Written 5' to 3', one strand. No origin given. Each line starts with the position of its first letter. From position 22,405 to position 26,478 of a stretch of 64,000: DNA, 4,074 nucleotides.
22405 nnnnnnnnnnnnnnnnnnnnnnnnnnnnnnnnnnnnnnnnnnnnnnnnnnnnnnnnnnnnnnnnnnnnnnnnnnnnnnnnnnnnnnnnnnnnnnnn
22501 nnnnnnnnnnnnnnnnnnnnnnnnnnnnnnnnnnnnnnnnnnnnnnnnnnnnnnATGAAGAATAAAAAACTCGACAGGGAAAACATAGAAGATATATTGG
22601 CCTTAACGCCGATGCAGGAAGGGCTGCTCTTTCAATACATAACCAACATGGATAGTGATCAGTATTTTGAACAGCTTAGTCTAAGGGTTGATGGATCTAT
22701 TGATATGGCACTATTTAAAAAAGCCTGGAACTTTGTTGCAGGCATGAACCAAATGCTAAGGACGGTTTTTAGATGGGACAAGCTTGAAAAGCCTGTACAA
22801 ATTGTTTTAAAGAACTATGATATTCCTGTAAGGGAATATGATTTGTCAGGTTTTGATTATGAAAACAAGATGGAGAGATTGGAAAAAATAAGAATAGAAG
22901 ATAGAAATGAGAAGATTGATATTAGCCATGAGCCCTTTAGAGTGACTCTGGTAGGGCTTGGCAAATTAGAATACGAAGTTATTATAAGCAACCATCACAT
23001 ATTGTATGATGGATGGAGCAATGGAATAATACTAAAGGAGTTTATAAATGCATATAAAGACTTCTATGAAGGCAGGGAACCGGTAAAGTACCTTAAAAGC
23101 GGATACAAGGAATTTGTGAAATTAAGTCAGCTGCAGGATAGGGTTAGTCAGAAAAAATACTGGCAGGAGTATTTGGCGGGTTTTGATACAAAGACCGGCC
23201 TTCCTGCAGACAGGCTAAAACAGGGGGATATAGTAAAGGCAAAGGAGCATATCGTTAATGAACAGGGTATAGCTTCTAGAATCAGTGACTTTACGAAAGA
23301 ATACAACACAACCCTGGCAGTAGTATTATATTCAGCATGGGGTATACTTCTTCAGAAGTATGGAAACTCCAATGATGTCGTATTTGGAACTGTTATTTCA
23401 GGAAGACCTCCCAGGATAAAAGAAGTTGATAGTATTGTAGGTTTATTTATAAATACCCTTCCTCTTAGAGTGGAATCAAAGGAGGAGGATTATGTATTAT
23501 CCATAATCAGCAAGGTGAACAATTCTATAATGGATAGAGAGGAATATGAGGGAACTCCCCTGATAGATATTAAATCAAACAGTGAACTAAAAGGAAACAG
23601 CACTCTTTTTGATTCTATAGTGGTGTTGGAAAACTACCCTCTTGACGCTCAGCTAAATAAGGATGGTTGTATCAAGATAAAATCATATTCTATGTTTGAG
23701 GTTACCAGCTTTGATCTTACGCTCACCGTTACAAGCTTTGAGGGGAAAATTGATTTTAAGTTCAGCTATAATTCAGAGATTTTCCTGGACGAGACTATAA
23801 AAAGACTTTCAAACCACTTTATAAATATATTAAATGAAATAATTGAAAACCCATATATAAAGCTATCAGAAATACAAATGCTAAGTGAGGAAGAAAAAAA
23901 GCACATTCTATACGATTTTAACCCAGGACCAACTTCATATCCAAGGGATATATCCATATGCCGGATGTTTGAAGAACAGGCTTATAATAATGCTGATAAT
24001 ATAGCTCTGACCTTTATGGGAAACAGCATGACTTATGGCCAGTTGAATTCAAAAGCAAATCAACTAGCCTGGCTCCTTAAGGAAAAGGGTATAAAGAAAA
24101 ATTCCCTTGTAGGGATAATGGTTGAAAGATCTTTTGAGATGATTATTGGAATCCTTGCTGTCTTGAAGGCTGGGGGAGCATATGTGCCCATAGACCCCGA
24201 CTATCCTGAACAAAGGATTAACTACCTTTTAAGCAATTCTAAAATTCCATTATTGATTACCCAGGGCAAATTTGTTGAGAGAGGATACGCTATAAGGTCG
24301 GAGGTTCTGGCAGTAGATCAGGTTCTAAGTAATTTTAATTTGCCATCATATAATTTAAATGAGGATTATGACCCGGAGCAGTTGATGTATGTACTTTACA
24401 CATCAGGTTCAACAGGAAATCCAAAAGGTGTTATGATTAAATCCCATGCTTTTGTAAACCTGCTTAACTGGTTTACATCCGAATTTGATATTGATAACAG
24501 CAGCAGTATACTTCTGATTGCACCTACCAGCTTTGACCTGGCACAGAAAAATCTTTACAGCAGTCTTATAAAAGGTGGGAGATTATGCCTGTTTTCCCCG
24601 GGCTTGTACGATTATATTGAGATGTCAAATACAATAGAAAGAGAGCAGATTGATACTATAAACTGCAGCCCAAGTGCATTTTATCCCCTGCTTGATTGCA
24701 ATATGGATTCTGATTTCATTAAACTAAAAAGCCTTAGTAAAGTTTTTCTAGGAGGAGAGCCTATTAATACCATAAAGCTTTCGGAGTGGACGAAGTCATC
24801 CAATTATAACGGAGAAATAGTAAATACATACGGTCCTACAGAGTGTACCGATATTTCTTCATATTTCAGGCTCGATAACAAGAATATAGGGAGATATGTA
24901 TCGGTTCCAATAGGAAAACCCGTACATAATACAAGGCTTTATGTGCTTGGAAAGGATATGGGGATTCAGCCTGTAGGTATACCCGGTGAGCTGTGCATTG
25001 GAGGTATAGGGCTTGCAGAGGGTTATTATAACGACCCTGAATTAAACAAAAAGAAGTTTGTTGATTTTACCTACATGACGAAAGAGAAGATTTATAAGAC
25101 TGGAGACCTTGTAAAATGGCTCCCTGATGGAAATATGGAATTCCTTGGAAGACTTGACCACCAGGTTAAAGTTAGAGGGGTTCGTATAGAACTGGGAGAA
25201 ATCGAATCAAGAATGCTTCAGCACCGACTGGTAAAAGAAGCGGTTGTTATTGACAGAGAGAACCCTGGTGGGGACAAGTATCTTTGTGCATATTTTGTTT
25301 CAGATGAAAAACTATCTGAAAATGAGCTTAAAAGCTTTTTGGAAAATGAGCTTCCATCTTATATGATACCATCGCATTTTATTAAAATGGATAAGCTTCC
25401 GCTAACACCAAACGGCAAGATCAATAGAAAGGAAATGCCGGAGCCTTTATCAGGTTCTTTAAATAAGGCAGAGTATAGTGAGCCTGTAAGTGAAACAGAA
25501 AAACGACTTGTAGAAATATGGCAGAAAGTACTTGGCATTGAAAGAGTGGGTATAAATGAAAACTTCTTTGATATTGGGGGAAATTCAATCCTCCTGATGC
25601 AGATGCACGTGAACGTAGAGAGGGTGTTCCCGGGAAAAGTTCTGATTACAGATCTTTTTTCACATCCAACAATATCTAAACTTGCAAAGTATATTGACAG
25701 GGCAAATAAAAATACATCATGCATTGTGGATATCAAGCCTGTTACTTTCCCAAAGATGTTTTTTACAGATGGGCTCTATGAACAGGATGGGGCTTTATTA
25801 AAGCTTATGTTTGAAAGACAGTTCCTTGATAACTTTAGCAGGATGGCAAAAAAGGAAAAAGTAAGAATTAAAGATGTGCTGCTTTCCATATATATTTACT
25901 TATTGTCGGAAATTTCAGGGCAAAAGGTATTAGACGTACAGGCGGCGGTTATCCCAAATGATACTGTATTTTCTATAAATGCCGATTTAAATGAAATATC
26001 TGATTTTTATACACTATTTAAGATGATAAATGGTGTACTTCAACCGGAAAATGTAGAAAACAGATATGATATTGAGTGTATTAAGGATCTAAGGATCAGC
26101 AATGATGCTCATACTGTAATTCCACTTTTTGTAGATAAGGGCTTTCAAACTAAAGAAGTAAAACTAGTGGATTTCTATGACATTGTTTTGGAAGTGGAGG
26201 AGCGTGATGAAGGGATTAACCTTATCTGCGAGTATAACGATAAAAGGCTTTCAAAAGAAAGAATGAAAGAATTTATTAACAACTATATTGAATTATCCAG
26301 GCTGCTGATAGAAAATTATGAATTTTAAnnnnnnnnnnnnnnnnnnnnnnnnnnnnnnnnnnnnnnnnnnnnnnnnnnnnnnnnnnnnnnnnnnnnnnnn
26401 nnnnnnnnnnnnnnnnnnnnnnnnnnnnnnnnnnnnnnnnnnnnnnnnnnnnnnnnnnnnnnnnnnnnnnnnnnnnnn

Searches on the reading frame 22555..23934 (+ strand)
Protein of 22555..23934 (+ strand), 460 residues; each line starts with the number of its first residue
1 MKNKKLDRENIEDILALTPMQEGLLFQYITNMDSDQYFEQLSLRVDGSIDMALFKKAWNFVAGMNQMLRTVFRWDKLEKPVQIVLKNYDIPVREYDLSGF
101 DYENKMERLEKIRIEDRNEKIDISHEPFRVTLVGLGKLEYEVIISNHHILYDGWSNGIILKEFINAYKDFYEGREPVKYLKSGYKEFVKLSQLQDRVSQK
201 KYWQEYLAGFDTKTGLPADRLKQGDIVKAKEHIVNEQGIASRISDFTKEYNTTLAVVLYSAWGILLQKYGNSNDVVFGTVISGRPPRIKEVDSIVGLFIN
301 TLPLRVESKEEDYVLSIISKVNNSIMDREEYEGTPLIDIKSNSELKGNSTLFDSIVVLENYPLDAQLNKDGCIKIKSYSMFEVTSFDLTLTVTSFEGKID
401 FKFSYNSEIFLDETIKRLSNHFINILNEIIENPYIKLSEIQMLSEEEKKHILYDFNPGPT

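Call 37: search_solved_structures(query=window:22555-23934:+, max_evalue=1e-10)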
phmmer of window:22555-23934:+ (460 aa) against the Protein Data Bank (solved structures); distinct sequences matched with E-value up to 1e-10: 28.
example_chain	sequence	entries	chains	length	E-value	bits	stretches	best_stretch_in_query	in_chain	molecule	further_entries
9bfd_B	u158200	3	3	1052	6.3e-78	265.8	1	7-452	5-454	Tyrocidine synthase 2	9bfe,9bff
8hlk_A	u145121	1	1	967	2.7e-74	253.8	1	6-456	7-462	Microcystin synthetase B (Fragment)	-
2vsq_A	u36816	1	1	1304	2.8e-73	250.5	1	7-457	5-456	SURFACTIN SYNTHETASE SUBUNIT 3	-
8f7h_A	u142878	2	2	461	8.9e-70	238.9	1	9-440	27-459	Surfactin synthetase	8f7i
8f7f_A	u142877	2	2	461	1.4e-69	238.3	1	9-440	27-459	Surfactin synthetase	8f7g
9lcp_A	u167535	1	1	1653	9.4e-68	232.3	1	10-453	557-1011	PvdL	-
9lco_A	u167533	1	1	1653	9.5e-68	232.2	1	10-453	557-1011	PvdL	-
9up2_A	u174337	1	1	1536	1.5e-67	231.5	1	10-453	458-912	PvdL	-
9lcq_A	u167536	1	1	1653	1.8e-67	231.3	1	10-453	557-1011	PvdL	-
9rde_A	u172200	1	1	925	2e-66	227.9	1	10-450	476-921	Bacitracin synthase 3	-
2jgp_A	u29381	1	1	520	6.2e-32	114.2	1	43-443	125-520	TYROCIDINE SYNTHETASE 3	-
6oyf_A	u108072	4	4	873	3.8e-29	105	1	33-456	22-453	Txo1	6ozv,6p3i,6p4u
7r9x_A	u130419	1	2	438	4.5e-24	88.3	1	9-309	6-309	AmbE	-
5u89_A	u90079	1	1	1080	5.9e-23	84.6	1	21-452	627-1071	Amino acid adenylation domain protein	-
6p1j_A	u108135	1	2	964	1.9e-21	79.7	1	121-456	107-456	Txo2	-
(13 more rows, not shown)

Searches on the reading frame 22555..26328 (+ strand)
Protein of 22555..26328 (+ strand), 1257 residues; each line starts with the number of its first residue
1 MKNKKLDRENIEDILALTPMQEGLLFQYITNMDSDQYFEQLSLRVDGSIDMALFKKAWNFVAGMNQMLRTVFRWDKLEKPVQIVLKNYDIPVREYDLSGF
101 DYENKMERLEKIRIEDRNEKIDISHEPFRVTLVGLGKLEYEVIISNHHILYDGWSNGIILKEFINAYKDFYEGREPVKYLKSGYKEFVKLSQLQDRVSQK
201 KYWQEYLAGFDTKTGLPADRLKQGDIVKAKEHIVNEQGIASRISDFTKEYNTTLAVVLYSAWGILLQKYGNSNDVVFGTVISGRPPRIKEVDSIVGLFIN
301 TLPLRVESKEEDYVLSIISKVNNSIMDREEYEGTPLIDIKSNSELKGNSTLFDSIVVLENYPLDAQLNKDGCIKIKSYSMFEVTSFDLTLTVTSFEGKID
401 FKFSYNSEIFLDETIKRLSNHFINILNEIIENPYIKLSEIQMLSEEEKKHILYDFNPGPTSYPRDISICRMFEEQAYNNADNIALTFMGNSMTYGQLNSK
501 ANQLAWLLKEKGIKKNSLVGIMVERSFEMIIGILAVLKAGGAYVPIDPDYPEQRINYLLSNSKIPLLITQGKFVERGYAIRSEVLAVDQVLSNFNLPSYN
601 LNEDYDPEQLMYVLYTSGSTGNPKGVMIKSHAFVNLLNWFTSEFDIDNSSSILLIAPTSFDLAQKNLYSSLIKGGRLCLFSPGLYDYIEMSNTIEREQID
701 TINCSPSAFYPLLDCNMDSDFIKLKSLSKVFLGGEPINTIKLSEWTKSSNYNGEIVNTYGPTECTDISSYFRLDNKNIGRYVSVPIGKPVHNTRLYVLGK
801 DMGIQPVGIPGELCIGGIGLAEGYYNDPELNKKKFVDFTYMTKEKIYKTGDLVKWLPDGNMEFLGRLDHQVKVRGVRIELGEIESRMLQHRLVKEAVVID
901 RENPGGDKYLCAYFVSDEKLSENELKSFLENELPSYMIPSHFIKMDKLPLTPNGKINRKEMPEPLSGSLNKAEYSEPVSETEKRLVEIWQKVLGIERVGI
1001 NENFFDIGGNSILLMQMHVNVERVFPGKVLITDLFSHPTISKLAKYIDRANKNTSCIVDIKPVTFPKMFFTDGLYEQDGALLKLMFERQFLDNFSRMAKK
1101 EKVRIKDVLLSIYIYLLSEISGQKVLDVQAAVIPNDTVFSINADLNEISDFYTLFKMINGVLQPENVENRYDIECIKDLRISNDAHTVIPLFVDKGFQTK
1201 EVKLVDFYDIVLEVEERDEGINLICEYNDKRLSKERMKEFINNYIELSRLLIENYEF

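Call 7: search_protein_families(library=pfam, proteins=[window:22555-26328:+])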
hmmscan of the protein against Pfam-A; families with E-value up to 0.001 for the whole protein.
window:22555-26328:+ (1257 aa): 4 families
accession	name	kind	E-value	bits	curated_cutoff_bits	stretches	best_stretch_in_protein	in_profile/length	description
PF00668.25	Condensation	-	1.1e-102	344.5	30.6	1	12-452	2-456/456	Condensation domain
PF00501.34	AMP-binding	-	2.8e-75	254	29.9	1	472-825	1-384/384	AMP-binding enzyme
PF00550.31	PP-binding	-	2.3e-14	53.8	20.8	1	984-1047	2-67/67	Phosphopantetheine attachment site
PF13193.12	AMP-binding_C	-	1.1e-10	42.7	24.5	1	882-955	1-76/76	AMP-binding enzyme C-terminal domain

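Call 8: search_protein_families(library=ncbifam, proteins=[window:22555-26328:+], max_evalue=0.001)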
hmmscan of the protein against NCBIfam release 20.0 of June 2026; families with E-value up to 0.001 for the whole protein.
window:22555-26328:+ (1257 aa): 104 families (the best 25 are shown)
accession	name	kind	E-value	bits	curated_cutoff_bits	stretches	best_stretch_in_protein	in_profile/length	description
NF047350.1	aureusi_NRPS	equivalog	6.1e-218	726.6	2500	2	400-1054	348-982/2373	aureusimine non-ribosomal peptide synthetase AusA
NF004282.0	PRK05691.1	subfamily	5.6e-213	709.7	4090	3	755-1050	4012-4311/4334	non-ribosomal peptide synthase/polyketide synthase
NF041803.1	NRPS_SolG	exception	2.5e-153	512.2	2200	1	9-1045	106-1153/1163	solanimycin non-ribosomal peptide synthetase SolG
TIGR01733.1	AA-adenyl-dom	subfamily_domain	2.8e-121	405.2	317.4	1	493-898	1-409/409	amino acid adenylation domain-containing protein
NF038078.1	NRPS_MxcG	equivalog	2.3e-120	402.9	2300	1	16-1055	6-1049/1442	myxochelin non-ribosomal peptide synthetase MxcG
NF007605.2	PRK10252.1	equivalog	2.8e-103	346.5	2400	1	131-1055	120-1049/1292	enterobactin non-ribosomal peptide synthetase EntF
NF003417.0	PRK04813.1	subfamily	4.4e-93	312.5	476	1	469-962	6-500/505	D-alanine--poly(phosphoribitol) ligase subunit DltA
TIGR03443.1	alpha_am_amid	equivalog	6.2e-87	292.2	1030.1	3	613-921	420-754/1390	L-aminoadipate-semialdehyde dehydrogenase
TIGR01734.1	D-ala-DACP-lig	equivalog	1.7e-84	284.2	559.85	1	471-962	5-499/504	D-alanine--poly(phosphoribitol) ligase subunit DltA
NF004837.0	PRK06187.1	subfamily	1.5e-63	214.9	476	1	464-967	6-524/531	long-chain-fatty-acid--CoA ligase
TIGR03098.1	ligase_PEP_1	hypoth_equivalog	2.9e-56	191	592.35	1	470-961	4-514/517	acyl-CoA ligase (AMP-forming), exosortase A system-associated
TIGR01923.1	menE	equivalog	9.8e-45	153.2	330.15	1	493-960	1-441/442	o-succinylbenzoate--CoA ligase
NF052269.1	Staph_lig_FadD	equivalog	7e-44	150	650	1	487-963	23-491/499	long-chain-fatty-acid--CoA ligase FadD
NF004822.0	PRK06178.1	equivalog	9.6e-44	149.9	782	2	602-963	207-565/571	acyl-CoA synthetase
NF002966.0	PRK03640.1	equivalog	9e-42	143.3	556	1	474-962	10-477/483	o-succinylbenzoate--CoA ligase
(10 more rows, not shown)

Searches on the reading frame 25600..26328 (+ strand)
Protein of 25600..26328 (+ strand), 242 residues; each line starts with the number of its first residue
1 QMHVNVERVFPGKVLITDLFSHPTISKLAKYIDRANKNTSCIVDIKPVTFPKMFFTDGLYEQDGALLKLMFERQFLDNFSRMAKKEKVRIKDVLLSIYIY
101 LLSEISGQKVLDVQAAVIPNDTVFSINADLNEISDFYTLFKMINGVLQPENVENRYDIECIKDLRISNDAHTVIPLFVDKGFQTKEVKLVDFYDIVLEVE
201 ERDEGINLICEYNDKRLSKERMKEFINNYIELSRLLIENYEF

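Call 50: search_protein_families(library=pfam, proteins=[window:25600-26328:+], max_evalue=1)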
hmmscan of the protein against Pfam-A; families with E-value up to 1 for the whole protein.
window:25600-26328:+ (242 aa): 1 family
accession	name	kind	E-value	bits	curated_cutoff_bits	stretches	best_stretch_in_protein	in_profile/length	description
PF00668.25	Condensation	-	5.8e-07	29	30.6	2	68-110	231-271/456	Condensation domain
